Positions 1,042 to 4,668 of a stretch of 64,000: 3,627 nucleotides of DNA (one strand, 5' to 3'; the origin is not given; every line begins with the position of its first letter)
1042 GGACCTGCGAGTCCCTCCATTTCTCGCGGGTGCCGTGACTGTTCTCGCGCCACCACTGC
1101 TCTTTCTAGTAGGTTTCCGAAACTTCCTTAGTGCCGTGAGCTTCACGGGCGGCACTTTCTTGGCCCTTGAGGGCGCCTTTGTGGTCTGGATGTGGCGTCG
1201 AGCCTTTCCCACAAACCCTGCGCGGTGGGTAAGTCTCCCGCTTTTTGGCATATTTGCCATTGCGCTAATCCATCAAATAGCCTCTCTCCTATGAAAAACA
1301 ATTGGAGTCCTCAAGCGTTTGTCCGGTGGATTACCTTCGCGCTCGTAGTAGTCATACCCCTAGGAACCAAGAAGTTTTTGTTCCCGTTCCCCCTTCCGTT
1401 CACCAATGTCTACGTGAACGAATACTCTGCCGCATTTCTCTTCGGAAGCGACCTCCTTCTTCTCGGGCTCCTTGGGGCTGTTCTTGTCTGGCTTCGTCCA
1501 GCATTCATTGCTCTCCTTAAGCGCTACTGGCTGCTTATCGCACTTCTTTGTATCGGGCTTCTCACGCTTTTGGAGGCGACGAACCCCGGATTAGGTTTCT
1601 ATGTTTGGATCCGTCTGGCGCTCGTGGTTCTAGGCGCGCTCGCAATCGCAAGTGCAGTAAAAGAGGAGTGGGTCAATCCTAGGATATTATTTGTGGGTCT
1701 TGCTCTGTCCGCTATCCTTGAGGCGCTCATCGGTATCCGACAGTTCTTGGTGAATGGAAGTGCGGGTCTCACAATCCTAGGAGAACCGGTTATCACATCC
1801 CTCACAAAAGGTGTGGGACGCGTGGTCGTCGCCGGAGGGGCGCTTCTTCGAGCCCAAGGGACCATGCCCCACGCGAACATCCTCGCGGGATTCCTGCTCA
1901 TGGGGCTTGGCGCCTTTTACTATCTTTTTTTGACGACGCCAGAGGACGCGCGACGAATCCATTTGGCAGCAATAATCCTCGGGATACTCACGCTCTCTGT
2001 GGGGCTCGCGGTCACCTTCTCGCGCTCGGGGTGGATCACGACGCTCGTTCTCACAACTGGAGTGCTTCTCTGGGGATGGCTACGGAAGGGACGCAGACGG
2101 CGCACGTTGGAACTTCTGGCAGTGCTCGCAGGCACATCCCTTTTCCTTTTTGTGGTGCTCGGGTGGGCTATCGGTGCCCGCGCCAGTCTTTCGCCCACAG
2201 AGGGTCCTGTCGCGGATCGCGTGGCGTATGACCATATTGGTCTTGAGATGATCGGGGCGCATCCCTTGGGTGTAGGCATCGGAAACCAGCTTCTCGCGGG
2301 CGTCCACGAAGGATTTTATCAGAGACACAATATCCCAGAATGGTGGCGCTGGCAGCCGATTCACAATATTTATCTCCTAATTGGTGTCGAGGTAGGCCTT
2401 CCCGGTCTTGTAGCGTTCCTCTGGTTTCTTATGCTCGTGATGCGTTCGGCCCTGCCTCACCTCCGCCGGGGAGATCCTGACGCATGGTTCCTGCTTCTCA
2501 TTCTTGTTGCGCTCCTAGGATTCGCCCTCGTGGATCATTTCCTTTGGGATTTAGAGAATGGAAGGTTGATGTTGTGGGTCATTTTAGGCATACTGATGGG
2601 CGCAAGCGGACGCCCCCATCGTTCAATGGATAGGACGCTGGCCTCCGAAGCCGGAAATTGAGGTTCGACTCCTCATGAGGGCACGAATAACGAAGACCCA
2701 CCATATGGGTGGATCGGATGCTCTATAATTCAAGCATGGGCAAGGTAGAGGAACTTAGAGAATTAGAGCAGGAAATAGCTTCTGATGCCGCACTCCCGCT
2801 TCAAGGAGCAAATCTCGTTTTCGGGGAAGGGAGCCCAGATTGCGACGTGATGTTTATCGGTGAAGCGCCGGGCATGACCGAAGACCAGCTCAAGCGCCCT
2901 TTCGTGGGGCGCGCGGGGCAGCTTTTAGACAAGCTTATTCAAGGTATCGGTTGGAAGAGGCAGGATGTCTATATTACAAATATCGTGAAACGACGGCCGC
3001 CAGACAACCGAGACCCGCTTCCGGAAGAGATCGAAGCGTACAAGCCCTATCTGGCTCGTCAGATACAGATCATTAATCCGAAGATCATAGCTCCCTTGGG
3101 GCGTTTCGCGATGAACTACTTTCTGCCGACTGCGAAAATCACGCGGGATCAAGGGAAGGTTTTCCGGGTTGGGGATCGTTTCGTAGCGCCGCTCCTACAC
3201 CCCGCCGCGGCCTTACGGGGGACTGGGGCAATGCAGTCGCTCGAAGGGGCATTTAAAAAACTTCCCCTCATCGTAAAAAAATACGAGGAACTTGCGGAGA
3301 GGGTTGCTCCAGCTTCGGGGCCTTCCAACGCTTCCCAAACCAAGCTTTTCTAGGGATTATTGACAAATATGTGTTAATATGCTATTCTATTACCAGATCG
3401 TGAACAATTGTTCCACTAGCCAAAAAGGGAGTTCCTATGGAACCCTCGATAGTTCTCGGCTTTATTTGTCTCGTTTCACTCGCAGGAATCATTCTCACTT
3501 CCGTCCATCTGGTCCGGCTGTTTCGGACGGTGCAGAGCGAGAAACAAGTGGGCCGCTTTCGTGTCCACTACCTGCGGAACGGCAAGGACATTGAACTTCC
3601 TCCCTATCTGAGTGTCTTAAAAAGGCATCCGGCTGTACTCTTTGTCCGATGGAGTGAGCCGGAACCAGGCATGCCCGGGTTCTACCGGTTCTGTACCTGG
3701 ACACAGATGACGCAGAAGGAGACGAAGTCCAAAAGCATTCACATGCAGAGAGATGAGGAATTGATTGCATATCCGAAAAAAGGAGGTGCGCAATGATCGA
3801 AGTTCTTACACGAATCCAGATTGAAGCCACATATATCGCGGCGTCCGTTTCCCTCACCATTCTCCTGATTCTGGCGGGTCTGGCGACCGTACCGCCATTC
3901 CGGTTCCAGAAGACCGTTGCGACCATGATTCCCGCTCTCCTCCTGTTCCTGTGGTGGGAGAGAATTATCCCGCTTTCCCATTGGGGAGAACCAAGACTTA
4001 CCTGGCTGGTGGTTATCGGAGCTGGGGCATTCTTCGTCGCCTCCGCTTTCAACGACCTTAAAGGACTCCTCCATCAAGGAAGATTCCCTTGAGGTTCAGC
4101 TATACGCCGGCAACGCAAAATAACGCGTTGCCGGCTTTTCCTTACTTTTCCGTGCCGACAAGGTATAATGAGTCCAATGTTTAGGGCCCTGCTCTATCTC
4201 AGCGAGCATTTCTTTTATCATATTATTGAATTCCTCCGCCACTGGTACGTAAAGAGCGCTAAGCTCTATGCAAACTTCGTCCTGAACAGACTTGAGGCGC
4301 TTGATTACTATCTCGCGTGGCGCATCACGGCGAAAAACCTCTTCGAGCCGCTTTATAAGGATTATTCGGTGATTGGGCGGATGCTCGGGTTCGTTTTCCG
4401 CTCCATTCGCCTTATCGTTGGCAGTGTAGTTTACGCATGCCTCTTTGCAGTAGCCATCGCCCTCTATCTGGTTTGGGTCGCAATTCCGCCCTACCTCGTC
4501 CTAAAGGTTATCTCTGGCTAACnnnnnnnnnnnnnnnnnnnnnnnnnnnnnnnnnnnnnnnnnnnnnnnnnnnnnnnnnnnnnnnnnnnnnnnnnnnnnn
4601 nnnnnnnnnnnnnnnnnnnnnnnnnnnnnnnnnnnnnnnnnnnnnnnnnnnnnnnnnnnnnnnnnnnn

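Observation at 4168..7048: Membrane-anchored ClpB/ClpC-like double-AAA+ protein with a dead first Walker B, coupled to a small membrane protein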

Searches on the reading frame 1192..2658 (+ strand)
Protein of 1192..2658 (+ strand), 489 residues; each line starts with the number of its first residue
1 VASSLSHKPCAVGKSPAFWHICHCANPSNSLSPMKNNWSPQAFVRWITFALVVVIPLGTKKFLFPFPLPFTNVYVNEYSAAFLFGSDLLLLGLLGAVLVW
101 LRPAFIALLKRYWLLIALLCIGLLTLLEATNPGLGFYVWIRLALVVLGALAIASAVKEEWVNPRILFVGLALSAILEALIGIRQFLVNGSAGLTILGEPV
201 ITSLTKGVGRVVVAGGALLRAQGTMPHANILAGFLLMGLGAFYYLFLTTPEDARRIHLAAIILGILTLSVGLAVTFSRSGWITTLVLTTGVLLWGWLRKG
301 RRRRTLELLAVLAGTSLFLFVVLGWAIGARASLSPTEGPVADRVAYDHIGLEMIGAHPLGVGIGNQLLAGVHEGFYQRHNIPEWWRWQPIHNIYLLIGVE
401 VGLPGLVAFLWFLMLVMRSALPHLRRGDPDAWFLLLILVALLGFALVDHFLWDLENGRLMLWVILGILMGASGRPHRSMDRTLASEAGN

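Call 20: search_protein_families(library=pfam, proteins=[window:1192-2658:+], max_evalue=0.001)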
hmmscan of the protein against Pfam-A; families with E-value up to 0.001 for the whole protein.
window:1192-2658:+ (489 aa): 1 family
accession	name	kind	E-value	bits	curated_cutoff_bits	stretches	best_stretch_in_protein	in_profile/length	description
PF04932.20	Wzy_C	-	1.4e-14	54.6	31.7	1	264-410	2-149/149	O-Antigen ligase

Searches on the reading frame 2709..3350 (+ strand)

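Call 20: search_protein_families(library=pfam, proteins=[window:2709-3350:+], max_evalue=0.001)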
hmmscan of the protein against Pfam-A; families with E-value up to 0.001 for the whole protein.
window:2709-3350:+ (214 aa): 1 family
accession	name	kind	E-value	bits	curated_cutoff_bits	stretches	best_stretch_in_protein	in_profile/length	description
PF03167.25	UDG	-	1.4e-34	119.6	24.3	1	38-174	1-127/141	Uracil DNA glycosylase superfamily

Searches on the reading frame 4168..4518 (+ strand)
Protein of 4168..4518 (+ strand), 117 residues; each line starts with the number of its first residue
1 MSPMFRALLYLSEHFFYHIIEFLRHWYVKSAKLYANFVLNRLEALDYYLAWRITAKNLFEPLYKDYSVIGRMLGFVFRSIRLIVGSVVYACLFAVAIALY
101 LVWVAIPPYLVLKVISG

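Call 6: search_protein_families(library=pfam, proteins=[window:4168-4518:+], max_evalue=0.01)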
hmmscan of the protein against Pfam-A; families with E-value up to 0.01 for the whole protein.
window:4168-4518:+ (117 aa): 0 families

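Call 7: search_protein_families(library=ncbifam, proteins=[window:4168-4518:+], max_evalue=0.01)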
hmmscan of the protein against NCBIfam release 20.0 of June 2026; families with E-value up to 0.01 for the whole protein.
window:4168-4518:+ (117 aa): 0 families

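Call 21: find_homologous_proteins(query=window:4168-4518:+, max_evalue=0.001)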
Query window:4168-4518:+ (117 aa): 102 proteins with E <= 0.001 among 105 candidates.
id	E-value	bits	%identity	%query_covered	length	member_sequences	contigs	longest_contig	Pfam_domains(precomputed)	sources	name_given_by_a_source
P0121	1.6e-66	240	100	97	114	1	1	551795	-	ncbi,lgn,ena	-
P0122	2.6e-43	165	63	97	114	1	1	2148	-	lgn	-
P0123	3.4e-43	165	62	97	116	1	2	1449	-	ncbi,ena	-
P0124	3.4e-42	161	67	95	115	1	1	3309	-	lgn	-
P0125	1.8e-41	159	61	100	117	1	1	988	-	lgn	-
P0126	1.5e-40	156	66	96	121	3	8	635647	-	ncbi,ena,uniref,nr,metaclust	ncbi:MAG: hypothetical protein UY23_C0001G0149 [Candidatus Jorgensenbacteria bacterium GW2011_GWA1_4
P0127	1.8e-40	156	65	95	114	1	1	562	-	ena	-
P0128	1.9e-40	156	66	94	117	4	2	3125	-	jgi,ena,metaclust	metaclust:\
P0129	3.4e-40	155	65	92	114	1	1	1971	-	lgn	-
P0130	5.7e-40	154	63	97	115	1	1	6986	-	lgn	-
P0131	1.0e-39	153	60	96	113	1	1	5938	-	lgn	-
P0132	1.1e-39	153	63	94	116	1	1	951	-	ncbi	-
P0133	1.8e-39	153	60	95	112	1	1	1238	-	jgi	-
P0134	1.9e-39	152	63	98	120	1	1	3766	-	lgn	-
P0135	3.5e-39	152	60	99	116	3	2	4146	-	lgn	-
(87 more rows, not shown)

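Call 42: search_protein_representatives(alignment_id=A3)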
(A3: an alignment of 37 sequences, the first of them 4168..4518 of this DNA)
Query: 37 sequences, 115 profile positions. Proteins with E-value up to 0.001 (for the whole library): 410; up to 1e-10: 151; up to 1e-30: 13. The best 150 are listed.
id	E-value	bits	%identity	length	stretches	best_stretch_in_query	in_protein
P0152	3.7e-43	162.6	-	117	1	2-112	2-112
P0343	1.3e-37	144.8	-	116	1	3-113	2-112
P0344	1.3e-34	135.1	-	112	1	4-112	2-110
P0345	4.9e-34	133.2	-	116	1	5-112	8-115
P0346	1.3e-33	131.8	-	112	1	6-112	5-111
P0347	8.1e-33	129.3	-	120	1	4-113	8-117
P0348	1.1e-32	128.9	-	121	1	2-112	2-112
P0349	2.2e-32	127.8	-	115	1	2-113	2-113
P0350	4.0e-32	127.0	-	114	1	1-112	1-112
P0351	7.2e-32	126.2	-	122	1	3-113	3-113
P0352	5.2e-31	123.4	-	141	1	1-112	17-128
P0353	8.3e-31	122.8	-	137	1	3-112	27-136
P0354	8.6e-31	122.7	-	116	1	2-110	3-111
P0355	1.3e-30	122.1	-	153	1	1-112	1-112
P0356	3.2e-30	120.9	-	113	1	1-112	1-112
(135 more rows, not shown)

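Call 53: search_protein_families(library=pfam, alignment_id=A3, max_evalue=10)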
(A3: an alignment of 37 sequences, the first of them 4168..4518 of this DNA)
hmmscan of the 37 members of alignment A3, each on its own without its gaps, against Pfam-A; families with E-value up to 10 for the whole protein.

A. member 1, window:4168-4518:+ (117 aa): 0 families

B. families by the number of members that match (of 37 scanned): 19 families
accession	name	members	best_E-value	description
PF08510.17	PIG-P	3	0.016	PIG-P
PF09657.15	Cas_Csx8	2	0.026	CRISPR-associated protein Csx8 (Cas_Csx8)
PF19218.5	CoV_NSP3_C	2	0.065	Coronavirus replicase NSP3, C-terminal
PF14294.11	DUF4372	1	0.12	Domain of unknown function (DUF4372)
PF19665.4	DUF6168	1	0.13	Family of unknown function (DUF6168)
PF00427.26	PBS_linker_poly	1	0.16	Phycobilisome Linker polypeptide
PF11120.13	CBP_BcsF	1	0.28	Cellulose biosynthesis protein BcsF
PF16485.10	PLN_propep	1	0.29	Protealysin propeptide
PF23711.1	DUF7156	1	0.29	Family of unknown function (DUF7156)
PF11511.13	RhodobacterPufX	1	0.65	Intrinsic membrane protein PufX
PF05620.16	TMEM208_SND2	1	0.73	SRP-independent targeting protein 2/TMEM208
PF22812.1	CR_prot_dom_plant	1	1.2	Plant cysteine-rich protein domain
PF12725.13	DUF3810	1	1.3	Protein of unknown function (DUF3810)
PF11127.14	YgaP-like_TM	1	2.1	Inner membrane protein YgaP-like, transmembrane domain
PF05568.16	ASFV_J13L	1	4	African swine fever virus J13L protein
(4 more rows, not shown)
